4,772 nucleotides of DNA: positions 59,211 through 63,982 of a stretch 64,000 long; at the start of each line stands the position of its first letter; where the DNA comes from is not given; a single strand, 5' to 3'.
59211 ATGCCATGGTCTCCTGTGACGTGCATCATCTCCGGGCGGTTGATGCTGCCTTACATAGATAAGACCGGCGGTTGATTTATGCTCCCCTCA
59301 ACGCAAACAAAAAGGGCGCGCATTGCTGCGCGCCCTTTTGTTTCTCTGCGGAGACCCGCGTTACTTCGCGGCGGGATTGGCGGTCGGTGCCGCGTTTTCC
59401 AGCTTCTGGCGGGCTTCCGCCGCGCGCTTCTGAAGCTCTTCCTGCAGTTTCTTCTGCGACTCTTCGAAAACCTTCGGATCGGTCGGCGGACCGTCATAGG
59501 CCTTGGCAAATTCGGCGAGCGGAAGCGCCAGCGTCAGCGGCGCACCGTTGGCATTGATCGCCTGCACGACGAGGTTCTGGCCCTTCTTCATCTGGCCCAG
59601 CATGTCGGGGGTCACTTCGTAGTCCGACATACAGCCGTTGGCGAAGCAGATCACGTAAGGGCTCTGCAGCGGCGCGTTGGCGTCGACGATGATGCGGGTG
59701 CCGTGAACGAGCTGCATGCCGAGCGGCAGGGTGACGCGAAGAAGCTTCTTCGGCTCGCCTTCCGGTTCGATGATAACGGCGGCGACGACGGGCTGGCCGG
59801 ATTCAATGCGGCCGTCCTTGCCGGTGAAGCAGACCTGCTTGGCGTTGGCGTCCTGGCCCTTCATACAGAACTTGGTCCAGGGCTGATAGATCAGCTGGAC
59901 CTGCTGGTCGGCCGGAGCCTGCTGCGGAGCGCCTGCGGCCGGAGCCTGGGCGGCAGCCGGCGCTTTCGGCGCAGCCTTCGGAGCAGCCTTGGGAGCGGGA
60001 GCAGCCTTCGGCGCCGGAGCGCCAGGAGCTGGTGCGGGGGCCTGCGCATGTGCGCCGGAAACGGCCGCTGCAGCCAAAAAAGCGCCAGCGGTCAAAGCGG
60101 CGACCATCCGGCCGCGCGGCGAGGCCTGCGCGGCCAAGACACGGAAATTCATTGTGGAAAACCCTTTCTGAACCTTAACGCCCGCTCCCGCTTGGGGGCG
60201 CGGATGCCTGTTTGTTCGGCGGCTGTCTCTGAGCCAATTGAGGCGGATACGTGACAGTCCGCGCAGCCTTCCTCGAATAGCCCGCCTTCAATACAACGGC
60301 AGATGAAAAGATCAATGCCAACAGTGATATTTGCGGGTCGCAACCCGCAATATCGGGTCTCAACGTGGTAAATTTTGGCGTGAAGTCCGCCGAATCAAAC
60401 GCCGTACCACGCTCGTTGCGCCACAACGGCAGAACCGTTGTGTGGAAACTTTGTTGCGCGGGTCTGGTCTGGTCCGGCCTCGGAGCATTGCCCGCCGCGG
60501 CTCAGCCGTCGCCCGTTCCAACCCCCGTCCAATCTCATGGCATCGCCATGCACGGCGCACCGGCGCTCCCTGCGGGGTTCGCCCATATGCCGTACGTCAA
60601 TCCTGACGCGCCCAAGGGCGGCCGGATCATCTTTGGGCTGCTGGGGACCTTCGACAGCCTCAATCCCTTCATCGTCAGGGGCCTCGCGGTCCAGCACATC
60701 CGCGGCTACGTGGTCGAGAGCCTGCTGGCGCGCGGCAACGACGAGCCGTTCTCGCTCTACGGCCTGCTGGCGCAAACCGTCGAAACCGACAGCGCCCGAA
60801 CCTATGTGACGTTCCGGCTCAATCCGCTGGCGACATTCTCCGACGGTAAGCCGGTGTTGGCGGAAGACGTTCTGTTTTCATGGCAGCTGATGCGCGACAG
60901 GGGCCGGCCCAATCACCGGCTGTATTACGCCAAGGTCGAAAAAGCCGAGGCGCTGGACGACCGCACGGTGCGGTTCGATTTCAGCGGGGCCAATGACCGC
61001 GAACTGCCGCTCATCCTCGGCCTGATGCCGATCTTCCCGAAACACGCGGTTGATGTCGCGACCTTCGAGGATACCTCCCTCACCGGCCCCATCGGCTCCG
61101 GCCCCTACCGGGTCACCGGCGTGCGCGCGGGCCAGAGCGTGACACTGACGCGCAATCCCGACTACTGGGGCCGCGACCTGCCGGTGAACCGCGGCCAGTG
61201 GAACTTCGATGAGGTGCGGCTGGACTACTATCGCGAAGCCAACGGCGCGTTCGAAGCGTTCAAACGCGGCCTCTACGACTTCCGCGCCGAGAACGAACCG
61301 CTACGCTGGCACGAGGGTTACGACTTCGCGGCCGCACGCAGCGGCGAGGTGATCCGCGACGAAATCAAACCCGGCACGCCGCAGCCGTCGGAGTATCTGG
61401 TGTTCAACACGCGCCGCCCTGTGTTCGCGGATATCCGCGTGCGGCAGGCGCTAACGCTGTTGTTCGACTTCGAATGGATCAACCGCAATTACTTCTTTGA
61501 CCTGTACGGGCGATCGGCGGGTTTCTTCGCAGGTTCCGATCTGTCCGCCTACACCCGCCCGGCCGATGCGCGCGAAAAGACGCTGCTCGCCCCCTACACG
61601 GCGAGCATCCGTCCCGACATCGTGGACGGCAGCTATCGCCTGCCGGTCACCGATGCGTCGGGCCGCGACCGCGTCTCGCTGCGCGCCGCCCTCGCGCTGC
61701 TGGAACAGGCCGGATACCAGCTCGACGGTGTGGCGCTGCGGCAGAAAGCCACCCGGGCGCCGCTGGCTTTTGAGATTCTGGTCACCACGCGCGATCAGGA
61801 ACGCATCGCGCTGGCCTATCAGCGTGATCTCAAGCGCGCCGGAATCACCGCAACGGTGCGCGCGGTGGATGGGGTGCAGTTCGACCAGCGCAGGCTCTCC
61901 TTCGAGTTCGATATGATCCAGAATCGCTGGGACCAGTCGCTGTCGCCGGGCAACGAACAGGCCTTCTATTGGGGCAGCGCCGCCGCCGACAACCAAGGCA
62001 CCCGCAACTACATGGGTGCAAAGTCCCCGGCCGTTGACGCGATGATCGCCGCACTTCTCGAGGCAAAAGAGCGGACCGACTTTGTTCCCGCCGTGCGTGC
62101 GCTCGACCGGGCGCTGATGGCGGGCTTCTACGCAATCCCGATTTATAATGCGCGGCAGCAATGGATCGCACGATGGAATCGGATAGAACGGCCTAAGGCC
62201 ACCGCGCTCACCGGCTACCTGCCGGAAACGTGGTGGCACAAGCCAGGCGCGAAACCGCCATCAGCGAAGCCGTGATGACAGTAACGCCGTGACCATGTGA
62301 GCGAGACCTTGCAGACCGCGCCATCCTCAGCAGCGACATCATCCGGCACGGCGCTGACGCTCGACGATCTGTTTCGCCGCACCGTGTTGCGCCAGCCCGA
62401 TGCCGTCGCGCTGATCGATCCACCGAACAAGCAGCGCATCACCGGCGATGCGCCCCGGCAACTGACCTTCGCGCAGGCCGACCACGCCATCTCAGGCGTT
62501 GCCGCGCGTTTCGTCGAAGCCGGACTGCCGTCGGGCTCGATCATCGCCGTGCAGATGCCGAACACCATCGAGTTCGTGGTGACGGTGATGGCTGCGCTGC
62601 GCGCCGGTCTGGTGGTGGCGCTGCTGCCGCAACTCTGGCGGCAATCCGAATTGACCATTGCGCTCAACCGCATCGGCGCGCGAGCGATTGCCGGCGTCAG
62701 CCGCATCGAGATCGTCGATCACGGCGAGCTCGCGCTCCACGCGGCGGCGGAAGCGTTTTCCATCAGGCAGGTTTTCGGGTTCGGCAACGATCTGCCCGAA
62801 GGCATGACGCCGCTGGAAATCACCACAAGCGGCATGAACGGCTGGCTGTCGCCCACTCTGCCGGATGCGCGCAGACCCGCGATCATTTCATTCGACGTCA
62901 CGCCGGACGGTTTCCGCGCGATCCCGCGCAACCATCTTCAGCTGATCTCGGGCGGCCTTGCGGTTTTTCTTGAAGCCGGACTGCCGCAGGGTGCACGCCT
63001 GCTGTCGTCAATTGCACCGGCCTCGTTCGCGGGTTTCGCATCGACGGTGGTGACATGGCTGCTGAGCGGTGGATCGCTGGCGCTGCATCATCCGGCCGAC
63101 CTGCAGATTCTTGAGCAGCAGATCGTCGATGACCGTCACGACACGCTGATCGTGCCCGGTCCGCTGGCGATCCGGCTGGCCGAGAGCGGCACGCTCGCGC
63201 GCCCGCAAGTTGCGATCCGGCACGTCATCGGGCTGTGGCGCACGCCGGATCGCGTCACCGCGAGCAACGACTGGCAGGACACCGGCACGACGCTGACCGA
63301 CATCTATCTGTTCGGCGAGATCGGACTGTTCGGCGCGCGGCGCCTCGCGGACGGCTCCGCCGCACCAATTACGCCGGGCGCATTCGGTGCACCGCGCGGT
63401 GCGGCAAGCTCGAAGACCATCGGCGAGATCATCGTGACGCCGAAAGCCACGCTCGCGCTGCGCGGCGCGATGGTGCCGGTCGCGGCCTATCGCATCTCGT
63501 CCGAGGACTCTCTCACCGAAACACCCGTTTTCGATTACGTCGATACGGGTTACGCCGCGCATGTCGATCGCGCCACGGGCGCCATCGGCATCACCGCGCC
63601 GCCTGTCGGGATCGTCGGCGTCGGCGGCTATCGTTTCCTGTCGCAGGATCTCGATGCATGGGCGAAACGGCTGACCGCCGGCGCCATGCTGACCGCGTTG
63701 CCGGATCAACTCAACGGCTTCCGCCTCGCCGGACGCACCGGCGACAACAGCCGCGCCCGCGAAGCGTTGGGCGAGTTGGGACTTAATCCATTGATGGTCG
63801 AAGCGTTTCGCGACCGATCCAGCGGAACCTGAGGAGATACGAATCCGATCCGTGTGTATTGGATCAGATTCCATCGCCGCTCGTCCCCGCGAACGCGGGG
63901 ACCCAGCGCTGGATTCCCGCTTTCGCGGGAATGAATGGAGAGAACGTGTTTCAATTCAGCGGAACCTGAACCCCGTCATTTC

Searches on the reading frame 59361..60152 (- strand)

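Call 66: search_protein_families(library=pfam, proteins=[window:59361-60152:-], max_evalue=0.00001)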
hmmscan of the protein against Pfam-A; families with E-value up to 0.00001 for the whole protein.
window:59361-60152:- (263 aa): 1 family
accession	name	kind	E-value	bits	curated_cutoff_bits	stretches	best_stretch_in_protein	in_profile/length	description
PF06776.18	IalB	-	3.1e-32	111.9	22.1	1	92-222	1-130/131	Invasion associated locus B (IalB) protein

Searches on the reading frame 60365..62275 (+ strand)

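Call 66: search_protein_families(library=pfam, proteins=[window:60365-62275:+], max_evalue=0.00001)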
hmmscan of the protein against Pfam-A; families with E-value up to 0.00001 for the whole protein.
window:60365-62275:+ (636 aa): 1 family
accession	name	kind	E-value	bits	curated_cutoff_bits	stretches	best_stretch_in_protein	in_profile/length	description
PF00496.27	SBP_bac_5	-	2.7e-68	231.2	32.4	1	132-540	3-364/368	Bacterial extracellular solute-binding proteins, family 5 Middle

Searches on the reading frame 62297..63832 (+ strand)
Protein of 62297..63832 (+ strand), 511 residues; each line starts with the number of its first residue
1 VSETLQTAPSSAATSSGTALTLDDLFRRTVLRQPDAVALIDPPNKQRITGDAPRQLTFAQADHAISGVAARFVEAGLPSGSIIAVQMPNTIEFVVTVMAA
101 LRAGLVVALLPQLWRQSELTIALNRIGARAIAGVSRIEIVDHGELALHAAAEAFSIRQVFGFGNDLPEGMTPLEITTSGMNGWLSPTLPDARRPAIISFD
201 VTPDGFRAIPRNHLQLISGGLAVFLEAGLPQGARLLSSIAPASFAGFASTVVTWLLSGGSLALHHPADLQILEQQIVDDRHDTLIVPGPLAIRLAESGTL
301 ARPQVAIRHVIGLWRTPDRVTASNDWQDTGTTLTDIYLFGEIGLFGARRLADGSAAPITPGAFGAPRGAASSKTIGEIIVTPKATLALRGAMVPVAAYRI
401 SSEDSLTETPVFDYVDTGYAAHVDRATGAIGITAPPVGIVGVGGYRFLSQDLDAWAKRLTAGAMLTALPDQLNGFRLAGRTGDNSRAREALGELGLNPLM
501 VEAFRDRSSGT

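Call 66: search_protein_families(library=pfam, proteins=[window:62297-63832:+], max_evalue=0.00001)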
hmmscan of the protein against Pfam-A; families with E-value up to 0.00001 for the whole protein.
window:62297-63832:+ (511 aa): 1 family
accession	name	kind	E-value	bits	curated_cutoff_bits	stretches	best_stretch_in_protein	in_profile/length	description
PF00501.34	AMP-binding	-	3.2e-18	66.1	29.9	1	26-133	1-99/384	AMP-binding enzyme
